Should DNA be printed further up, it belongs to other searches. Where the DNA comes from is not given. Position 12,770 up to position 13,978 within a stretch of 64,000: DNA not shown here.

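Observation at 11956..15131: DPPR-synthase-like UbiA prenyltransferase with cupin, NDP-sugar-type epimerase and divergent SDR: candidate polyprenyl-phospho-pentose (DPA-like) pathway outside Actinobacteria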

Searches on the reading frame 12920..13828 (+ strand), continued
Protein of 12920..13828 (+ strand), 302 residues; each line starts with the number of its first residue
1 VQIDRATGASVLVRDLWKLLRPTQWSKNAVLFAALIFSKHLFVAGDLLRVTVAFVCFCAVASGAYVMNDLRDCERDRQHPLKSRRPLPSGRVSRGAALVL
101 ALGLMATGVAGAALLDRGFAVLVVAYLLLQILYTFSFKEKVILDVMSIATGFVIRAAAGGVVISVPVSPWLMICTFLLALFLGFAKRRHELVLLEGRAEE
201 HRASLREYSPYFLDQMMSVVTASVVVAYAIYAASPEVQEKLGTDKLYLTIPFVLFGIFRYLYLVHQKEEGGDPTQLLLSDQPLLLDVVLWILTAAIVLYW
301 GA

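Call 54: search_solved_structures(query=L003:7244-8248:+, max_evalue=1e-40, show_alignments=3)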
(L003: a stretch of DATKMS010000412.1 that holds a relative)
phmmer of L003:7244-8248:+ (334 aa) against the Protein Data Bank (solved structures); distinct sequences matched with E-value up to 1e-40: 11.
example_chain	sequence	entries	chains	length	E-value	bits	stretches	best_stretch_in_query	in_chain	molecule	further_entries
1rpn_A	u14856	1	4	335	3.6e-123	414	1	6-323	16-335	GDP-mannose 4,6-dehydratase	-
2z1m_A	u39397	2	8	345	7.6e-119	399.8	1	3-322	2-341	GDP-D-mannose dehydratase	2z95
1n7g_A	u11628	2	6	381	2.8e-116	391.3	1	6-323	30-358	GDP-D-mannose-4,6-dehydratase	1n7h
7kf3_A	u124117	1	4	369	1.7e-109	369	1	4-323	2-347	GDP-mannose 4,6-dehydratase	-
5uzh_A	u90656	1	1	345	5.4e-108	364.1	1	7-319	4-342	NafoA.00085.b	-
6gpj_A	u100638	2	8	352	1.3e-106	359.6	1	7-321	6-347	GDP-mannose 4,6 dehydratase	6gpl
5in4_A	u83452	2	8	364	1.5e-106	359.4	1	7-321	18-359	GDP-mannose 4,6 dehydratase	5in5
1t2a_A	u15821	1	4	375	1.5e-106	359.3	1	7-321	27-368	GDP-mannose 4,6 dehydratase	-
6gpk_A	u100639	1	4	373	3.9e-106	358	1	6-321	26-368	GDP-mannose 4,6 dehydratase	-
6q94_B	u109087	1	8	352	4.5e-106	357.8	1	7-321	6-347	GDP-mannose 4,6 dehydratase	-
1db3_A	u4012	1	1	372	8.2e-105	353.7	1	7-268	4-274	GDP-MANNOSE 4,6-DEHYDRATASE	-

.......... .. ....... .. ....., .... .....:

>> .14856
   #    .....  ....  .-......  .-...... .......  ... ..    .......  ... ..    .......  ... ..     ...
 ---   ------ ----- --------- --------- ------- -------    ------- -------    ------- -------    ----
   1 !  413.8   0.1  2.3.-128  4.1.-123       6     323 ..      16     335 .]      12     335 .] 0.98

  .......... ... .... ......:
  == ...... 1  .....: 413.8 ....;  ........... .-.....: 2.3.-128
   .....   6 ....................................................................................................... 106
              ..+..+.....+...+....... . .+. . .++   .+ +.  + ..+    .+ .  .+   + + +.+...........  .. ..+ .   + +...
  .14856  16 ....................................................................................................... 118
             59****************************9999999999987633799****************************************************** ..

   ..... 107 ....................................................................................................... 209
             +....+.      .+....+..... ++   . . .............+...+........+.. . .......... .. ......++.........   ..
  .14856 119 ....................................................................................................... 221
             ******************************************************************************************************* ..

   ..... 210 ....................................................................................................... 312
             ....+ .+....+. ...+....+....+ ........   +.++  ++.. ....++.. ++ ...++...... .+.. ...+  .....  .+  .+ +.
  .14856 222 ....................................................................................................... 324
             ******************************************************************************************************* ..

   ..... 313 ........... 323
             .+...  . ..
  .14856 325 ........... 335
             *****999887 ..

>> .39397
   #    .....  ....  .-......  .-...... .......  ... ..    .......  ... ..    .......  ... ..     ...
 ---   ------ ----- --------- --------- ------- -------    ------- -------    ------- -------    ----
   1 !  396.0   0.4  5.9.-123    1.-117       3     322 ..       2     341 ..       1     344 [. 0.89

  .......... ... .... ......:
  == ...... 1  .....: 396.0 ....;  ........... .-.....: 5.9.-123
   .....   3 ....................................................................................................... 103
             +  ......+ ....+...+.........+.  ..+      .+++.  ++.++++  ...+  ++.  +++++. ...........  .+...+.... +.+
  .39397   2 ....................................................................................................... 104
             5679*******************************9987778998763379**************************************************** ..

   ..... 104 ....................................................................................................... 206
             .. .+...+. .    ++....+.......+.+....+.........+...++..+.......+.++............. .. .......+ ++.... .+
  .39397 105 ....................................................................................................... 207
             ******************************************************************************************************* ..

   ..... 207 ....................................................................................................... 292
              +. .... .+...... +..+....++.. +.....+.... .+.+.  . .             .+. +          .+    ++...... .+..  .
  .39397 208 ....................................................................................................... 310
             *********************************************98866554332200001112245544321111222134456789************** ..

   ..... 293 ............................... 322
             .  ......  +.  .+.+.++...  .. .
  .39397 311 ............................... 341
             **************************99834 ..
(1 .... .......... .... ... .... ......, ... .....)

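Call 76: search_dna_similar(query=window:12920-13828:+, collection=phages, mode=protein, max_evalue=0.00001, max_rows=15)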
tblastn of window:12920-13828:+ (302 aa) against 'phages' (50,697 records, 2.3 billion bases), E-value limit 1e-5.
Records with a match: 1; places in all: 1; records where one place covers at least 80% of the query: 1.
Best place of each record, by identity: <60% 1.
By first word of the organism name: Bacteriophage 1.
By host as written in the record: - 1.
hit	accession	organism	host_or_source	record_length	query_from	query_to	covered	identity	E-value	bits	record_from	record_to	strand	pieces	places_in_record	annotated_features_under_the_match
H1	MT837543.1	Bacteriophage sp.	human fecal samples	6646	12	299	95%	36.6%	7e-35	139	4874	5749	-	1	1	record has no annotation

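Call 77: search_dna_similar(query=window:12920-13828:+, collection=plasmids, mode=protein, max_evalue=1e-10, max_rows=30)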
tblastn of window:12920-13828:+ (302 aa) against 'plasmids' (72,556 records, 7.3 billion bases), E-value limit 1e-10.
Records with a match: 83; places in all: 83; records where one place covers at least 80% of the query: 21.
Best place of each record, by identity: <60% 83.
By first word of the organism name: Rhizobium 32; Sinorhizobium 5; Salipiger 3; Mesorhizobium 3; Cereibacter 3; Sphingomonadaceae 3; Natronococcus 2; Paracoccus 2; Streptomyces 2; Lactococcus 2; and 22 more.
By predicted mobility (MOB-suite, as given by PLSDB): non-mobilizable 54; conjugative 21; mobilizable 8.
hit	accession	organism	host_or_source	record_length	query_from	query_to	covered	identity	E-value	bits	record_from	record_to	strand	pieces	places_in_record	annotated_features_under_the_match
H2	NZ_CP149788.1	Haloterrigena sp. KLK7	cell culture,salt lake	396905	13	273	86%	42.9%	2e-39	154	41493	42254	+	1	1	decaprenyl-phosphate phosphoribosyltransferase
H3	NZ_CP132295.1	Natronococcus sp. AD-5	cell culture,sediment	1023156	13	273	86%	42.5%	2e-41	159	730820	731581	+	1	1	record has no annotation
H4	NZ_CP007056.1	Halostagnicola larsenii XH-48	-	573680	10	273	87%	41.9%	2e-40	157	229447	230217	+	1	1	decaprenyl-phosphate phosphoribosyltransferase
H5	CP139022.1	Flammeovirgaceae bacterium SG7u.111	Seagrass,tissue sample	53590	15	300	95%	37.8%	5e-42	161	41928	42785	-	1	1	decaprenyl-phosphate phosphoribosyltransferase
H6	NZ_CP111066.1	Chondrinema litorale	Seaweed,red alga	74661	13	300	95%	36.8%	3e-42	162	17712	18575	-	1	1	decaprenyl-phosphate phosphoribosyltransferase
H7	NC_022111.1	Prevotella sp. oral taxon 299 str. F0039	Homo sapiens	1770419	13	299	95%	36.9%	3e-30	127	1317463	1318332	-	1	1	none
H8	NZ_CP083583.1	Kovacikia minuta CCNUW1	cell culture,fresh water lake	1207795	18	268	83%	41.8%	6e-39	152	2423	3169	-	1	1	record has no annotation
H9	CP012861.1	Persicobacter sp. JZB09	cell culture,soil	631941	18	299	93%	35.5%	6e-32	132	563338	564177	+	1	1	record has no annotation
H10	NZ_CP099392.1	Natronococcus sp. CG52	cell culture,salt lake sediment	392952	13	272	86%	37.9%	6e-35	140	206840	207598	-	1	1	UbiA prenyltransferase family protein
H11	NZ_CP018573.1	Marivivens sp. JLT3646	cell culture,shallow-sea hydrothermal ...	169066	16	274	86%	37.8%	1e-33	137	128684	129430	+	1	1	decaprenyl-phosphate phosphoribosyltransferase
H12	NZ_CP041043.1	Paracoccus sp. AK26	pure culture,Hexachlorocyclohexane ...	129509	14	273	86%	35.7%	3e-18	92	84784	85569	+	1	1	UbiA family prenyltransferase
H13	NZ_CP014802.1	Salipiger profundus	single cell,environmental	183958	14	273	86%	34.5%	1e-18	93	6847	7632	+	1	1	UbiA family prenyltransferase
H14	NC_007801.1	Jannaschia sp. CCS1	-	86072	14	273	86%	34.3%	5e-17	89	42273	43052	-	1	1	UbiA family prenyltransferase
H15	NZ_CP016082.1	Streptomyces sp. SAT1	Adenophora trachelioides Maxim.,single ...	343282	12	273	87%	33.2%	3e-21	100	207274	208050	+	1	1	UbiA prenyltransferase family protein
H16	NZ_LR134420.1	Legionella adelaidensis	environmental,Cooling tower water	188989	4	273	89%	32.0%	6e-21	100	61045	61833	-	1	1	decaprenyl-phosphate phosphoribosyltransferase | Nif3-like dinuclear metal center hexameric protein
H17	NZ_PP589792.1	Lactococcus sp.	Bacterial culture,Dairy environment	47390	2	273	90%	31.6%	4e-24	109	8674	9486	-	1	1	decaprenyl-phosphate phosphoribosyltransferase | hypothetical protein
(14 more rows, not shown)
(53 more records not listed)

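Call 78: get_annotated_region(hit=H5, flank=6000)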
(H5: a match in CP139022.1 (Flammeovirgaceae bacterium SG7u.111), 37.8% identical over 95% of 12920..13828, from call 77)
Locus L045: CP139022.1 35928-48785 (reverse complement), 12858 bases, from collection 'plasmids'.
description: Flammeovirgaceae bacterium SG7u.111 plasmid unnamed, complete sequence
organism: Flammeovirgaceae bacterium SG7u.111 (NCBI taxid 3089815)
taxonomy: Bacteria; Bacteroidota; Cytophagia; Cytophagales; Flammeovirgaceae; ; Flammeovirgaceae bacterium SG7u.111
host: -; source: Seagrass,tissue sample; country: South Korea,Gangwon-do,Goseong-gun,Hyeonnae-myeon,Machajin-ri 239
typing (MOB-suite, as given by PLSDB): non-mobilizable
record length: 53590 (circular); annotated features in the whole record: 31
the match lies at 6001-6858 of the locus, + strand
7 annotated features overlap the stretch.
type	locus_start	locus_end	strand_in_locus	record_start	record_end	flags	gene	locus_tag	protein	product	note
CDS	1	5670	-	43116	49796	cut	-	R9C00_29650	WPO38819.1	PA14 domain-containing protein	-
CDS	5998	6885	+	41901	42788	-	-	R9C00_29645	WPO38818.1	decaprenyl-phosphate phosphoribosyltransferase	-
CDS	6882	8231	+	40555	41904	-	-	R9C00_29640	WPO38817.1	FAD-binding oxidoreductase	-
CDS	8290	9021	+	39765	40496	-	-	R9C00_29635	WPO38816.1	SDR family oxidoreductase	-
CDS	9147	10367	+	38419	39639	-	-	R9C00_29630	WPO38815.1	hypothetical protein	-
CDS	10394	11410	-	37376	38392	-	-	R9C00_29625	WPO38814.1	replication initiation protein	-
CDS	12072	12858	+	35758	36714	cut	-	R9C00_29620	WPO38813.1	ParA family protein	-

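Call 79: get_annotated_region(hit=H11, flank=6000)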
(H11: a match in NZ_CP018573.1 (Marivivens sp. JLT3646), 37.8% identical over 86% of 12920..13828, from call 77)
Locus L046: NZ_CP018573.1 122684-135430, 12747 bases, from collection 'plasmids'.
description: Marivivens sp. JLT3646 plasmid unnamed, complete sequence
organism: Marivivens sp. JLT3646 (NCBI taxid 1920883)
taxonomy: Bacteria; Pseudomonadota; Alphaproteobacteria; Rhodobacterales; Paracoccaceae; Marivivens; Marivivens sp. JLT3646
host: -; source: cell culture,shallow-sea hydrothermal system; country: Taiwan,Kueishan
typing (MOB-suite, as given by PLSDB): non-mobilizable
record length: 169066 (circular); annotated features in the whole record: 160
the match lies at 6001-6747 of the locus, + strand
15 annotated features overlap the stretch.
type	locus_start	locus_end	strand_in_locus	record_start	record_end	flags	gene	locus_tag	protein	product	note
CDS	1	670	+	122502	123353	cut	-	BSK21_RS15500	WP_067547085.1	GDP-mannose 4,6-dehydratase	-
CDS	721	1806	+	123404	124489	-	-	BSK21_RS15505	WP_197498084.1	glycosyltransferase family 1 protein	-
CDS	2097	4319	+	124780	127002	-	-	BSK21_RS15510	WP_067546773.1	hypothetical protein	-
CDS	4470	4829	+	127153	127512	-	-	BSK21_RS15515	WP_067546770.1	EamA family transporter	-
CDS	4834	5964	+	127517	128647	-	-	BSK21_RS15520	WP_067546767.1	glycosyltransferase family 4 protein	-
CDS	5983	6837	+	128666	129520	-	-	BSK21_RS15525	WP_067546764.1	decaprenyl-phosphate phosphoribosyltransferase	-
CDS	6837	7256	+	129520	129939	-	-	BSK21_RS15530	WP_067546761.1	divergent PAP2 family protein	-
CDS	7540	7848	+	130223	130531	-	-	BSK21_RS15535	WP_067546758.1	hypothetical protein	-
CDS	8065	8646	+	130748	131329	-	-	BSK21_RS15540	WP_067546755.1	hypothetical protein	-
CDS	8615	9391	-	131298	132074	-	-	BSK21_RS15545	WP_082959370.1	LuxR family transcriptional regulator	-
CDS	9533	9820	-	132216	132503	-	-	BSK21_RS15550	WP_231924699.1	H-NS histone family protein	-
CDS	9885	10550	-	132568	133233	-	-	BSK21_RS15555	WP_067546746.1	tyrosine-type recombinase/integrase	GO:0015074 - DNA integration [Evidence IEA]; GO:0006310 - DNA recombination [Evidence IEA]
CDS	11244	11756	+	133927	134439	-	-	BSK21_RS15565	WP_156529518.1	hypothetical protein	-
CDS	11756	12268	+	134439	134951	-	-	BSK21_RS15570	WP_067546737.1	hypothetical protein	-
CDS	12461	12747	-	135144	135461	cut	-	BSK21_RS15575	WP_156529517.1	hypothetical protein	-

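Call 80: get_annotated_region(hit=H17, flank=6000)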
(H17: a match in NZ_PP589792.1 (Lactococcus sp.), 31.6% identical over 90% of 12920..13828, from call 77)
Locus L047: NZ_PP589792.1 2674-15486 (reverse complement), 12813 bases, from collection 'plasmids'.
description: Lactococcus sp. strain LLF27 plasmid pLLF27D, complete sequence
organism: Lactococcus sp. (NCBI taxid 44273)
taxonomy: Bacteria; Bacillota; Bacilli; Lactobacillales; Streptococcaceae; Lactococcus; Lactococcus sp.
host: -; source: Bacterial culture,Dairy environment; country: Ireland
typing (MOB-suite, as given by PLSDB): mobilizable; replicon rep_cluster_414,rep_cluster_656; relaxase MOBP,MOB_Unknown
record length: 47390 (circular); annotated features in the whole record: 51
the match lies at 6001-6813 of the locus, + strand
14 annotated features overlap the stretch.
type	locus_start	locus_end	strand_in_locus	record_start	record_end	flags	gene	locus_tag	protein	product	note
CDS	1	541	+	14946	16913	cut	-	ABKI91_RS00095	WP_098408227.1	capsular polysaccharide synthesis protein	-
CDS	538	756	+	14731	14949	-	-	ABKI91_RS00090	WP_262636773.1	hypothetical protein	-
CDS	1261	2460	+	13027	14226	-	-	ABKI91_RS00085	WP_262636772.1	O-antigen ligase family protein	-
CDS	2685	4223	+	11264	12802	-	-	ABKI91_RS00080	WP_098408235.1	oligosaccharide flippase family protein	-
CDS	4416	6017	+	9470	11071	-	-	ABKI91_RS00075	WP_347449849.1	hypothetical protein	-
CDS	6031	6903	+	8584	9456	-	-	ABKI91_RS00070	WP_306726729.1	decaprenyl-phosphate phosphoribosyltransferase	-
CDS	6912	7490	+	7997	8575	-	-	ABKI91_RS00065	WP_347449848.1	HAD-IB family phosphatase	GO:0008152 - metabolic process [Evidence IEA]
CDS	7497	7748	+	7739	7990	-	-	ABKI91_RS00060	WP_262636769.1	GtrA family protein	GO:0000271 - polysaccharide biosynthetic process [Evidence IEA]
CDS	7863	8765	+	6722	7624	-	-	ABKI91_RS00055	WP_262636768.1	phosphodiester glycosidase family protein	-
CDS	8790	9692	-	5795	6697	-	-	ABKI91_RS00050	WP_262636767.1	LCP family protein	-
CDS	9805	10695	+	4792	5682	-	-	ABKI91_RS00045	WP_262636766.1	IS982-like element IS982B family transposase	GO:0006313 - DNA transposition [Evidence IEA]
CDS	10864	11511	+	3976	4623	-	pcp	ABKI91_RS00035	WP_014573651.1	pyroglutamyl-peptidase I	GO:0030163 - protein catabolic process [Evidence IEA]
CDS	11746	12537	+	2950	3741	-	-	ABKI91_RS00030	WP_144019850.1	Type 1 glutamine amidotransferase-like domain-containing protein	GO:0006508 - proteolysis [Evidence IEA]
CDS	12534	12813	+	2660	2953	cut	-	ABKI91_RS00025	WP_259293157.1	hypothetical protein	-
